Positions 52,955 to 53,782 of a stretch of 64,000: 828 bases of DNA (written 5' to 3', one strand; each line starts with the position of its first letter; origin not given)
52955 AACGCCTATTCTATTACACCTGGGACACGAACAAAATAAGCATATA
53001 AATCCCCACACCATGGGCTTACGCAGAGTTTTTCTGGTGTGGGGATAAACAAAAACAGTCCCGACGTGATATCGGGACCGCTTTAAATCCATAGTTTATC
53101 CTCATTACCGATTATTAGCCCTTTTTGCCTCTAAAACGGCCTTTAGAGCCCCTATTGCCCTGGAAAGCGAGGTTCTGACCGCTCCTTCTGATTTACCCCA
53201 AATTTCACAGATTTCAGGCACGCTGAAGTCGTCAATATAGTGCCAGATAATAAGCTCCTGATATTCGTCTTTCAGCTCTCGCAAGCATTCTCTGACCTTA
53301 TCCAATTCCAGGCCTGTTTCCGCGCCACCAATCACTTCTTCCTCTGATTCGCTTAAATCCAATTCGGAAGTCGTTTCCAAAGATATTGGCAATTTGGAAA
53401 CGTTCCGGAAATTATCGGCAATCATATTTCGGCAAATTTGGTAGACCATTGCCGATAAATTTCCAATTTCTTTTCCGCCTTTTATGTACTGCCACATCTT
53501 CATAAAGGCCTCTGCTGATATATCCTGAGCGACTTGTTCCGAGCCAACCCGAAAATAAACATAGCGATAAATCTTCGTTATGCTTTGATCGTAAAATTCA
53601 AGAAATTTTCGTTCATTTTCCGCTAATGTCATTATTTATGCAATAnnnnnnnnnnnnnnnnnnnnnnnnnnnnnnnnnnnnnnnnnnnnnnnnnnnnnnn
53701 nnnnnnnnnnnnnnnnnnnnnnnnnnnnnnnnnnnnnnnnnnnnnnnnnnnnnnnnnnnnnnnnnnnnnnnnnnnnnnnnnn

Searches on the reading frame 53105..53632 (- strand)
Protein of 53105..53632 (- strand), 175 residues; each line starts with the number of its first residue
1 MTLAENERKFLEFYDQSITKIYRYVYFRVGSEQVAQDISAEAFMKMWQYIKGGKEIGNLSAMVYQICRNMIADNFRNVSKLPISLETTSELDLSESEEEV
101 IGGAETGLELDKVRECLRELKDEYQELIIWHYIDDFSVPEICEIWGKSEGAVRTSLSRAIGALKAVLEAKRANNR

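Call 11: search_protein_families(library=pfam, proteins=[window:53105-53632:-], max_evalue=0.001)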
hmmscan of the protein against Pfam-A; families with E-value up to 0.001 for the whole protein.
window:53105-53632:- (175 aa): 3 families
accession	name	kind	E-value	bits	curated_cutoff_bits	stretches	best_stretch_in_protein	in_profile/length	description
PF08281.18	Sigma70_r4_2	-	1.1e-12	47.8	25.7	1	111-160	2-51/54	Sigma-70, region 4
PF04542.20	Sigma70_r2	-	2.6e-06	27.5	24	1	14-77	2-67/71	Sigma-70 region 2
PF04545.22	Sigma70_r4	-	5.5e-05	23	24.1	1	116-164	1-49/50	Sigma-70, region 4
